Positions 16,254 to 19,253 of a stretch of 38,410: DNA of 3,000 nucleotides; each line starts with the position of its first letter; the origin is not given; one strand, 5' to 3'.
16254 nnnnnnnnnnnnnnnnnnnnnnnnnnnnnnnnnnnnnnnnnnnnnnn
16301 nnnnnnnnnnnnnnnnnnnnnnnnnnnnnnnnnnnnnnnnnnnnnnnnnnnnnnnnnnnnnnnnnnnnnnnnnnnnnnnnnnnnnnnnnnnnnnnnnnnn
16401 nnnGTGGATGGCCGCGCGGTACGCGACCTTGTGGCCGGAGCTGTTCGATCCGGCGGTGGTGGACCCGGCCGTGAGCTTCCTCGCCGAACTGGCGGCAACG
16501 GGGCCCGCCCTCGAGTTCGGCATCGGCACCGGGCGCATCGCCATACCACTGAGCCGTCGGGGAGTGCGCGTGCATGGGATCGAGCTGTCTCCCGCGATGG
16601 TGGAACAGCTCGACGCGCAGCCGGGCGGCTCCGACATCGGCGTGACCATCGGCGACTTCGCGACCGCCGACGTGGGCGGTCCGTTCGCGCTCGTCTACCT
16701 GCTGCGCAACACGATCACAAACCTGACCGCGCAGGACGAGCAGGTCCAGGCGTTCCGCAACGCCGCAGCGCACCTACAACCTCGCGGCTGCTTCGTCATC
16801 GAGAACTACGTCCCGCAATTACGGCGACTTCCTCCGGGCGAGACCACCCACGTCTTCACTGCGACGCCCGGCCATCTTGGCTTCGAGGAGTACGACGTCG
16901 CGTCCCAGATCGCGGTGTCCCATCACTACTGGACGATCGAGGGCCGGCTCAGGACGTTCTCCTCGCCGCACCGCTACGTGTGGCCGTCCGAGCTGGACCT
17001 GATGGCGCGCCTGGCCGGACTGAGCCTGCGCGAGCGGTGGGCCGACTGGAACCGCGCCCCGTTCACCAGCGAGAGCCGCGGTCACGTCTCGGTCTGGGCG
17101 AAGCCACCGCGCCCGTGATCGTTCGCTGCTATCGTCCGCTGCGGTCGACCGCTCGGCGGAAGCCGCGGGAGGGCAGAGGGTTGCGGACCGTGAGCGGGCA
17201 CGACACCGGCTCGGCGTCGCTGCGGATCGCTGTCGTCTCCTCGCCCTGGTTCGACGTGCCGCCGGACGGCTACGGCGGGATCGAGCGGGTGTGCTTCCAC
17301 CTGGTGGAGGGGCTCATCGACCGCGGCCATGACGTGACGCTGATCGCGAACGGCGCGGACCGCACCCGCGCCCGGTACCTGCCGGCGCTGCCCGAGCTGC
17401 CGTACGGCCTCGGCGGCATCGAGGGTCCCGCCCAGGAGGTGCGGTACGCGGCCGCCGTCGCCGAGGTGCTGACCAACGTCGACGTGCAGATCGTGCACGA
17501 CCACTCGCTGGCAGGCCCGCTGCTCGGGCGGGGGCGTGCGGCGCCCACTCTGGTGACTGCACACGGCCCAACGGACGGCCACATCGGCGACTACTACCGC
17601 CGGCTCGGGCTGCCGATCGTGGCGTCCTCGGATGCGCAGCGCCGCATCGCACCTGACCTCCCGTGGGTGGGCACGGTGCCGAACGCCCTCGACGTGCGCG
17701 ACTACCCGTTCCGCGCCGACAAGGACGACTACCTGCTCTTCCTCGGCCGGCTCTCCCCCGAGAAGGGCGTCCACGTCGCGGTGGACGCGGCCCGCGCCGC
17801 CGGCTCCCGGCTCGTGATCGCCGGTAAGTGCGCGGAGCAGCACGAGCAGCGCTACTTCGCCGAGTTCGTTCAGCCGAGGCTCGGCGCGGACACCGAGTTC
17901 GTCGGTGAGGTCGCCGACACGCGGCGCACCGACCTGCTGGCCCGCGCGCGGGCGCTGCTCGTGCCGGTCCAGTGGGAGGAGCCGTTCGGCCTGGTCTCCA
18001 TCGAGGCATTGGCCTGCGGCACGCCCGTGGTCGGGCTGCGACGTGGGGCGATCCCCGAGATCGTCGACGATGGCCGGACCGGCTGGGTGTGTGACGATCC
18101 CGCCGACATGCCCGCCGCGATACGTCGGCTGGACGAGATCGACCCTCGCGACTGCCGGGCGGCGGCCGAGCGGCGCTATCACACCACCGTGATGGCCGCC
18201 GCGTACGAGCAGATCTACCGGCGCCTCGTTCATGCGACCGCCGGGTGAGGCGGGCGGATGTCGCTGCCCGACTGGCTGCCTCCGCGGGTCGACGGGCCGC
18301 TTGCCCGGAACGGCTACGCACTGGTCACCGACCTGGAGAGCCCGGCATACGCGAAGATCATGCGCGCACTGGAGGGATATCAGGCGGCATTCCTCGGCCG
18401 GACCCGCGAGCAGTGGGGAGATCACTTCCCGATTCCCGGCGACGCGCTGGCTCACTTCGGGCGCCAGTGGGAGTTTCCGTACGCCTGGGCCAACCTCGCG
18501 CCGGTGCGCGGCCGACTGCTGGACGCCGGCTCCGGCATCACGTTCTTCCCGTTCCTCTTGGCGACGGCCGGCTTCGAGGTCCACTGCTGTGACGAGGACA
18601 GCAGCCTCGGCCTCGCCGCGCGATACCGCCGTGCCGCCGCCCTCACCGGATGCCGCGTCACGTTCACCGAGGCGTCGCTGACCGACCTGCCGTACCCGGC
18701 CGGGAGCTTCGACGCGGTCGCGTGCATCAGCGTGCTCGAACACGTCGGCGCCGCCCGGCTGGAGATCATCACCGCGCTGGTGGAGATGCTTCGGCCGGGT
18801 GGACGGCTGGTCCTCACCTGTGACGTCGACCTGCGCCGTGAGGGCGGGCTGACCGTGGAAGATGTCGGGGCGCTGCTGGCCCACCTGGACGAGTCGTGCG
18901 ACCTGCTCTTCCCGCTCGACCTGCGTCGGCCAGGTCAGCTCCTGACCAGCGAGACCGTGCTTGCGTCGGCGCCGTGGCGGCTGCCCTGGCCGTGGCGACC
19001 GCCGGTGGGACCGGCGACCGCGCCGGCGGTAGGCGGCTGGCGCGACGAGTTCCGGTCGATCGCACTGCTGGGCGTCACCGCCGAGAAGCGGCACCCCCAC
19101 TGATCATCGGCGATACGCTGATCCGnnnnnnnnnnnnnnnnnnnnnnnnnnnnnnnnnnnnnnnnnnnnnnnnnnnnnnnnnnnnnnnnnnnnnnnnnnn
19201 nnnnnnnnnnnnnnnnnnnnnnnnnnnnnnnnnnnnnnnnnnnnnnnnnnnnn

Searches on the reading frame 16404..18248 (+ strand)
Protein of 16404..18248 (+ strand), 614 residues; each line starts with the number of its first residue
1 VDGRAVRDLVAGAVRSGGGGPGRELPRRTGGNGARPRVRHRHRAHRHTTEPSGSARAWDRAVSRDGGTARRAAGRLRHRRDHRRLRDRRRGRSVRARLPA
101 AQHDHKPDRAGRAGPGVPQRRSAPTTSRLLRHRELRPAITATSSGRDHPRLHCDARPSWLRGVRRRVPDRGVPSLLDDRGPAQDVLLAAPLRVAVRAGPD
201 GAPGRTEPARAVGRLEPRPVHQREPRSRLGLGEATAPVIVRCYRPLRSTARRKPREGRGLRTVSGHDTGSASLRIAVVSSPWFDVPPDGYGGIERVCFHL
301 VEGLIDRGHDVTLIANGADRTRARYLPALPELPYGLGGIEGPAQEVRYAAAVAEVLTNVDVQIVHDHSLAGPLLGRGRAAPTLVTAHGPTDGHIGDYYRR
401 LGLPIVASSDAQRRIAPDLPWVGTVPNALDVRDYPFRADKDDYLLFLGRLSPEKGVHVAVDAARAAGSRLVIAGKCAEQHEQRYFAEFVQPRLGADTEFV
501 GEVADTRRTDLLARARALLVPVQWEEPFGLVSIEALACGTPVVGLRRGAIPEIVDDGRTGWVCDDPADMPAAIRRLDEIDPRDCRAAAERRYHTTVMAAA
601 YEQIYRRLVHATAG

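Call 18: search_protein_families(library=pfam, proteins=[window:16404-18248:+], max_evalue=0.01)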
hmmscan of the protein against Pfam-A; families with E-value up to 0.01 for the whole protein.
window:16404-18248:+ (614 aa): 6 families
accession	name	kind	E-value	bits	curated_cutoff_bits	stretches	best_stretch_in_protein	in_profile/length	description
PF00534.26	Glycos_transf_1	-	3.2e-26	92.3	26.4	1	438-578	12-154/172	Glycosyl transferases group 1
PF13692.12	Glyco_trans_1_4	-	3.4e-23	82.9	27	1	443-576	3-139/142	Glycosyl transferases group 1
PF13439.12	Glyco_transf_4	-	8.9e-13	49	28.5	1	290-401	1-118/170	Glycosyltransferase Family 4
PF13579.12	Glyco_trans_4_4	-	6.6e-09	36.7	29.7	1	291-398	1-109/158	Glycosyl transferase 4-like domain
PF13524.12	Glyco_trans_1_2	-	5.1e-07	30.2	25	1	461-608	7-142/144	Glycosyl transferase-like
PF20706.3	GT4-conflict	-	7.1e-07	29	26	1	440-543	196-309/385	Family 4 Glycosyltransferase in conflict systems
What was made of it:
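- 17190..18248 (+): GT4 glycosyltransferase, first gene of the conserved cassette (start GTG 17190 or TTG 17181). Glycos_transf_1 at 92 bits and GT4-conflict at 29 bits (call 18).
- Closest known: GT4 glycosyltransferase 'effectors' of STAND conflict systems. Same: The window's GT4 just passes the Pfam GT4-conflict cut-off (29 bits against 26, call 18).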

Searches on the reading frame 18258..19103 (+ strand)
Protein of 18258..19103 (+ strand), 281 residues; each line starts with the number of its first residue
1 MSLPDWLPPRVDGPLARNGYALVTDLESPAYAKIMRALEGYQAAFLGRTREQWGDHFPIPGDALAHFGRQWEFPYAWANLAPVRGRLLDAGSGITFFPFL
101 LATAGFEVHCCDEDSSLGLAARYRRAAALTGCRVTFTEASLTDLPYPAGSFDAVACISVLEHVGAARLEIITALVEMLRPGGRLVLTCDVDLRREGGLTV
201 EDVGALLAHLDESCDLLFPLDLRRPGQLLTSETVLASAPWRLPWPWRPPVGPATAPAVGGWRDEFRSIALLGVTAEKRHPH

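Call 6: search_protein_families(library=pfam, proteins=[window:18258-19103:+], max_evalue=0.01)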
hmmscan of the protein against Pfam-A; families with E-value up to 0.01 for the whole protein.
window:18258-19103:+ (281 aa): 5 families
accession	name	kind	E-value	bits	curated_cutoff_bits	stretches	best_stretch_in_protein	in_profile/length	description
PF08241.18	Methyltransf_11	-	3.8e-13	50.3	21.2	1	88-186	1-95/95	Methyltransferase domain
PF13649.12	Methyltransf_25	-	9.6e-12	45.9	27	1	88-182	2-97/97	Methyltransferase domain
PF08242.18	Methyltransf_12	-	1.1e-09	39.3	30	1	90-184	5-98/98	Methyltransferase domain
PF13489.12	Methyltransf_23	-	4.8e-06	26.8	27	1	81-187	20-117/164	Methyltransferase domain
PF20922.3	Anamorsin_N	-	0.0015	18.7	27.1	1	140-201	41-102/163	Anamorsin, N-terminal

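Call 7: search_protein_families(library=padloc, proteins=[window:18258-19103:+], max_evalue=0.01)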
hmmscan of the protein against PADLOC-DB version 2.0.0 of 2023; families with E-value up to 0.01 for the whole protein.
window:18258-19103:+ (281 aa): 1 family
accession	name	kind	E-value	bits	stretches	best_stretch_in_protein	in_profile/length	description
PDLC04134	mad2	-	9.9e-11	39.1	1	41-216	258-419/492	mads_2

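Call 65: search_solved_structures(query=window:18258-19103:+, max_evalue=0.001)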
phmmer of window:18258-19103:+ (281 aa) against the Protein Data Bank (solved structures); distinct sequences matched with E-value up to 0.001: 12.
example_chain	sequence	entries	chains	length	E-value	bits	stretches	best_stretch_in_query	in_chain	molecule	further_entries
5wp5_A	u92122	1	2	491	7.5e-07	31.9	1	80-187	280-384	Phosphomethylethanolamine N-methyltransferase 2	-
6uv6_A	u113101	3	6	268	8.9e-07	31.6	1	79-191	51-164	D-glucose O-methyltransferase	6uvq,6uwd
3bus_A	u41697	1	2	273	9.8e-07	31.5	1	85-205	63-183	Methyltransferase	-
8zc8_A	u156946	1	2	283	5.1e-06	29.2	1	121-188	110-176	MitM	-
21zq_A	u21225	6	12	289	5.3e-06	29.1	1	121-188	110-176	MitM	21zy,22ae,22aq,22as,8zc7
5wp4_A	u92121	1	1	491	8.5e-06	28.4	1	79-187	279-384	Phosphoethanolamine N-methyltransferase 1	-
2kw5_A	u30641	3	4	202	6.2e-05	25.6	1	73-186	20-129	Slr1183 protein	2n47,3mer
3mgg_A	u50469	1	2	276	6.7e-05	25.5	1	82-185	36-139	Methyltransferase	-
1ve3_A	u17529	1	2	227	0.00031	23.3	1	83-193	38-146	hypothetical protein PH0226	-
9fce_A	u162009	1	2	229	0.00033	23.2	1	80-185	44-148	SAM dependent methyltransferase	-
2avn_A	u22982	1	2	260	0.00047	22.7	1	86-189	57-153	ubiquinone/menaquinone biosynthesis methyltransferase-related protein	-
9gdj_A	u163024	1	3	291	0.00074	22.1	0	99-183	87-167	Methyltransferase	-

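Call 105: find_homologous_proteins(query=window:18258-19103:+)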
Query window:18258-19103:+ (281 aa): 93 proteins with E <= 0.001 among 8000 candidates.
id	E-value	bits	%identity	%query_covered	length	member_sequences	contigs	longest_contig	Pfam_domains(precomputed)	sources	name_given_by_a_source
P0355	2.7e-187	639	99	100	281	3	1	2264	PF13489.13,PF13649.13,PF08241.19,PF08242.19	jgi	jgi:SAM-dependent methyltransferase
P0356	1.6e-127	443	69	99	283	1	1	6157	PF13847.13,PF13489.13,PF13649.13,PF08241.19,PF08242.19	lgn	-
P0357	2.2e-119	416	68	99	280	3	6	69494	PF13847.13,PF13489.13,PF13649.13,PF20922.4,PF08241.19,PF08242.19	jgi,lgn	jgi:2-polyprenyl-3-methyl-5-hydroxy-6-metoxy-1,4-benzoquinol methylase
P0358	1.8e-117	410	66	99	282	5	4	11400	PF13489.13,PF13649.13,PF08241.19,PF08242.19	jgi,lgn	jgi:SAM-dependent methyltransferase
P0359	2.8e-117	409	67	99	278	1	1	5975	PF13847.13,PF13489.13,PF13649.13,PF20922.4,PF08241.19,PF08242.19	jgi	jgi:2-polyprenyl-3-methyl-5-hydroxy-6-metoxy-1,4-benzoquinol methylase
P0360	5.1e-117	408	66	99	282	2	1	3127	PF13847.13,PF13489.13,PF13649.13,PF08241.19,PF08242.19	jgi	jgi:SAM-dependent methyltransferase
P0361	1.1e-115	404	66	99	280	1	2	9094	PF13847.13,PF13489.13,PF13649.13,PF08241.19,PF08242.19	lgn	-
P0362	1.3e-114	401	66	99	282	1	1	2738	PF13847.13,PF13489.13,PF13649.13,PF08241.19,PF08242.19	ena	-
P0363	1.2e-113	397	65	99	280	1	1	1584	PF13489.13,PF13649.13,PF08241.19,PF08242.19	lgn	-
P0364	3.0e-113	396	66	99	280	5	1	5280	PF13489.13,PF13649.13,PF08241.19,PF08242.19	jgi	jgi:SAM-dependent methyltransferase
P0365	5.3e-112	392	63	99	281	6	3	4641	PF13847.13,PF13489.13,PF13649.13,PF08241.19,PF08242.19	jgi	jgi:SAM-dependent methyltransferase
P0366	1.1e-111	391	64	99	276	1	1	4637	PF13847.13,PF13489.13,PF13649.13,PF08241.19,PF08242.19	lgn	-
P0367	3.9e-111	389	63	99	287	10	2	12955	PF13847.13,PF13489.13,PF13649.13,PF08241.19,PF08242.19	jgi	jgi:SAM-dependent methyltransferase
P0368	1.1e-110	388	64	99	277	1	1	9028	PF13649.13,PF20922.4,PF08241.19,PF08242.19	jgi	jgi:SAM-dependent methyltransferase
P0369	3.7e-108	379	63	99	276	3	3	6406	PF13847.13,PF13489.13,PF13649.13,PF08241.19,PF08242.19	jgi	jgi:SAM-dependent methyltransferase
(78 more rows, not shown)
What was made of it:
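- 18258..19103 (+): Class I SAM methyltransferase, second gene of the cassette. It ends 22 nt before the STAND start. A narrow family of 93 clusters, many on the same contigs as STAND homologues (call 105).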
